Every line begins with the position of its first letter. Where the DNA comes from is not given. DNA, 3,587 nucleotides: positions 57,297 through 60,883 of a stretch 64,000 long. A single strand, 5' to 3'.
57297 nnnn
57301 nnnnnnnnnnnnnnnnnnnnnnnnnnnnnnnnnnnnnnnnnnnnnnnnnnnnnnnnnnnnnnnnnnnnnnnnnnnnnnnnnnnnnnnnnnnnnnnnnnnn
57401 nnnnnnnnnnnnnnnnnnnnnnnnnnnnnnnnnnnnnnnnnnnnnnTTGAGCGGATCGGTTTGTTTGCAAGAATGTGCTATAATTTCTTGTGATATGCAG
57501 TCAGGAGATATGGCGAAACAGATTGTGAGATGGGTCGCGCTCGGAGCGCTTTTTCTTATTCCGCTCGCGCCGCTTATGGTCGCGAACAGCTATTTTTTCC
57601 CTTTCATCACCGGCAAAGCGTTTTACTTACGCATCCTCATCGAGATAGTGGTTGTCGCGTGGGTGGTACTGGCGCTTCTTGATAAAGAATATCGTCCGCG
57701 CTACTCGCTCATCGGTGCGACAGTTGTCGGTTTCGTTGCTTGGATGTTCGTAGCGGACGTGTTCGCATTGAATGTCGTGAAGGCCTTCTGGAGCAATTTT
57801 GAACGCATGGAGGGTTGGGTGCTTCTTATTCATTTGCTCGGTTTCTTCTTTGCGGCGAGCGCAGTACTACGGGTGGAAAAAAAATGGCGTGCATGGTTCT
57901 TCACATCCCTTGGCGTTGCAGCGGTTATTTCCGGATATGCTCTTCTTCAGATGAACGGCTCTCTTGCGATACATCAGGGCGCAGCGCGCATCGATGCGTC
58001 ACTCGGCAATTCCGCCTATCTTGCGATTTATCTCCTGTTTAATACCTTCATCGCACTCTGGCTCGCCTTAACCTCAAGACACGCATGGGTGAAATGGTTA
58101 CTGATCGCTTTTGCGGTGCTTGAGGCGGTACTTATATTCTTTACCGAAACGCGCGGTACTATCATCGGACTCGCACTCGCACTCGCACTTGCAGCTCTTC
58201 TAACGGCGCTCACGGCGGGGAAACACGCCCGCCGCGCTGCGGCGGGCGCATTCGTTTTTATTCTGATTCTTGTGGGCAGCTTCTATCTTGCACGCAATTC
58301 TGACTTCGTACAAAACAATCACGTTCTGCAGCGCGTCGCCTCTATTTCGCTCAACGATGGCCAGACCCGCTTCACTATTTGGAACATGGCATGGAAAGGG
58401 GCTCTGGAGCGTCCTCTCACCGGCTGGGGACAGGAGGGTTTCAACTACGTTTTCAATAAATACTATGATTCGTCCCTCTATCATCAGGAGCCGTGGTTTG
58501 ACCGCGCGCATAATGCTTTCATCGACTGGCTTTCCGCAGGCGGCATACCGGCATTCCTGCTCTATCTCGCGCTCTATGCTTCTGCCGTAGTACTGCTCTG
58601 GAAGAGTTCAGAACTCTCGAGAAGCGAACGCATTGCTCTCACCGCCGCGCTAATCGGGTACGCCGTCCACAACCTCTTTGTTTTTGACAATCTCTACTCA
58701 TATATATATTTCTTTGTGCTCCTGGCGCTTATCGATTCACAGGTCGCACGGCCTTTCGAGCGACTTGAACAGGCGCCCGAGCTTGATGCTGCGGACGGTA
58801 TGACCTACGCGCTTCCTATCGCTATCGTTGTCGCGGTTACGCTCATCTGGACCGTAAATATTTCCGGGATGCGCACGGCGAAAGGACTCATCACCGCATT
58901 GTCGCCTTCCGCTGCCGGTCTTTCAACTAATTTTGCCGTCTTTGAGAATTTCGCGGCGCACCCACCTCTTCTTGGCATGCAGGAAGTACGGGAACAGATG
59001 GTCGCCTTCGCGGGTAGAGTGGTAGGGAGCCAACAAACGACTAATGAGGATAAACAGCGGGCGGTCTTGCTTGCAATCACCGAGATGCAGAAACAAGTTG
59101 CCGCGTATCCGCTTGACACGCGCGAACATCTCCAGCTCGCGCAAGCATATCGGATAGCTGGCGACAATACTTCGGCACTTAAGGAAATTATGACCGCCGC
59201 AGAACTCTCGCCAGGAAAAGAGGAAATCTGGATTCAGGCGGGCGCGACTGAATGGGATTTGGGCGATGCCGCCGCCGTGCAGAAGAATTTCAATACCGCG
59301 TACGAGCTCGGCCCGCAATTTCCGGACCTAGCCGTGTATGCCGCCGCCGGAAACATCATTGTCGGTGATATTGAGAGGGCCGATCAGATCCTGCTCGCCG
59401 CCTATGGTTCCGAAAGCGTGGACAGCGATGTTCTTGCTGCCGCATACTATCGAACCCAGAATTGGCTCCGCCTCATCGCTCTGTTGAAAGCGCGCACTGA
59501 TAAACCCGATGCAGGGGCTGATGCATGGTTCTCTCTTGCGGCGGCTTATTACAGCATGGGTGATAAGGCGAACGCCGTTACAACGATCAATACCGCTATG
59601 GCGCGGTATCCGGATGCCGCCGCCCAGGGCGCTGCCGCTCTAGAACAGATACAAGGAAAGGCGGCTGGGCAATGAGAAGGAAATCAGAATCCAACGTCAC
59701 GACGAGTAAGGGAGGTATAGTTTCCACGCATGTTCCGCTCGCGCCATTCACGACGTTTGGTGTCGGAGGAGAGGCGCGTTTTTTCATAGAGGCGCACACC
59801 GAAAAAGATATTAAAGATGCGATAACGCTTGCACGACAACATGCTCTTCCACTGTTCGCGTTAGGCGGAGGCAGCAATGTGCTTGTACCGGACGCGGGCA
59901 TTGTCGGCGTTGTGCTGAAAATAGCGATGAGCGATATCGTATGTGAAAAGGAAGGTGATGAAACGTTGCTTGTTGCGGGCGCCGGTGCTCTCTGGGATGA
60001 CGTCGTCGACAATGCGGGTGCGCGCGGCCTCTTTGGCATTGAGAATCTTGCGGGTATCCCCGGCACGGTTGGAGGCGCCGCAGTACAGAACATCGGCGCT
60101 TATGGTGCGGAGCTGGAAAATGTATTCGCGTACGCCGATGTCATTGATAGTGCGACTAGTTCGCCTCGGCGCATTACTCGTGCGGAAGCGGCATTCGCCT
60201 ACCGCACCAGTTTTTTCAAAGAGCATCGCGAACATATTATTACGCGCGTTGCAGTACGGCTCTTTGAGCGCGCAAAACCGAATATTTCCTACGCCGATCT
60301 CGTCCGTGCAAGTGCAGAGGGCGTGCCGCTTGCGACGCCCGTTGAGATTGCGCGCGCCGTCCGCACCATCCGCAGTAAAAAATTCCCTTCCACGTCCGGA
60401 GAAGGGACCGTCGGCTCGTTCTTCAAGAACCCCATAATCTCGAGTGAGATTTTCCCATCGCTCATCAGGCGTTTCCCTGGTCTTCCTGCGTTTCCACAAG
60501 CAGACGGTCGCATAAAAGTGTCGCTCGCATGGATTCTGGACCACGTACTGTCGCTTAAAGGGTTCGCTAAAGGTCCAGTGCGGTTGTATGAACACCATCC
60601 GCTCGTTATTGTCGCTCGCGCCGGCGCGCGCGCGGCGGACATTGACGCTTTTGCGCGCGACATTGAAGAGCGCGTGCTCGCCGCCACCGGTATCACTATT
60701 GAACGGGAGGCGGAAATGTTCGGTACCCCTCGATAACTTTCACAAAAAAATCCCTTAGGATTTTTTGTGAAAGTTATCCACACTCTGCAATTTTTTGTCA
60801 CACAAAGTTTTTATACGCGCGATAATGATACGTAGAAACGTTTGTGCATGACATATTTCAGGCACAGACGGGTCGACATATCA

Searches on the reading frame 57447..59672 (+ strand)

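Call 71: search_protein_families(library=pfam, proteins=[window:57447-59672:+], max_evalue=0.001)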
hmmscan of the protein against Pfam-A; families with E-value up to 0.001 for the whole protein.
window:57447-59672:+ (742 aa): 6 families
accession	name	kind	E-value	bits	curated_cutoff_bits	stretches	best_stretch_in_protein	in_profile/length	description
PF04932.20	Wzy_C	-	1e-19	71.3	31.7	1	222-374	2-149/149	O-Antigen ligase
PF13181.12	TPR_8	-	3.1e-07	30.5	25.7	0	691-722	1-32/34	Tetratricopeptide repeat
PF07719.23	TPR_2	-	4.9e-07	29.8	27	0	691-723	1-33/34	Tetratricopeptide repeat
PF13174.12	TPR_6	-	0.00037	21.4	26.3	0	692-723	1-32/33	Tetratricopeptide repeat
PF00515.34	TPR_1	-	0.00047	20.3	27.8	0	691-723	1-33/34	Tetratricopeptide repeat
PF13428.12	TPR_14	-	0.00053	20.9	23.5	0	559-599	2-42/44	Tetratricopeptide repeat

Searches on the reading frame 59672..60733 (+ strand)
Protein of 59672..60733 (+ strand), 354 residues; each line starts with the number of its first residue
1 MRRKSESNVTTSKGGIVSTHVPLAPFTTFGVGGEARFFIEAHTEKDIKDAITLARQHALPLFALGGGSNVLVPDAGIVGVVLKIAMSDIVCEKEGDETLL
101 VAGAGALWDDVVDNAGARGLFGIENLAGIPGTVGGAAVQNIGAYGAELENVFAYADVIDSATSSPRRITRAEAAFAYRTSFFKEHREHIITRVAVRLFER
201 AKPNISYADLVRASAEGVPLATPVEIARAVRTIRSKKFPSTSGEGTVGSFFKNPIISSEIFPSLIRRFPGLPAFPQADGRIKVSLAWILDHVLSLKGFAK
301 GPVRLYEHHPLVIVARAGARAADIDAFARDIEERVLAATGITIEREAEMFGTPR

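Call 71: search_protein_families(library=pfam, proteins=[window:59672-60733:+], max_evalue=0.001)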
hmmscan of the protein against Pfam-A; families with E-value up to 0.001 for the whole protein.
window:59672-60733:+ (354 aa): 2 families
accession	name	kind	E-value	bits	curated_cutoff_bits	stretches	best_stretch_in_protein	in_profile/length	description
PF01565.28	FAD_binding_4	-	2.3e-22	79.7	26.4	1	37-159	3-130/139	FAD binding domain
PF02873.21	MurB_C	-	3e-16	59.9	27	1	226-349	2-98/99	UDP-N-acetylenolpyruvoylglucosamine reductase, C-terminal domain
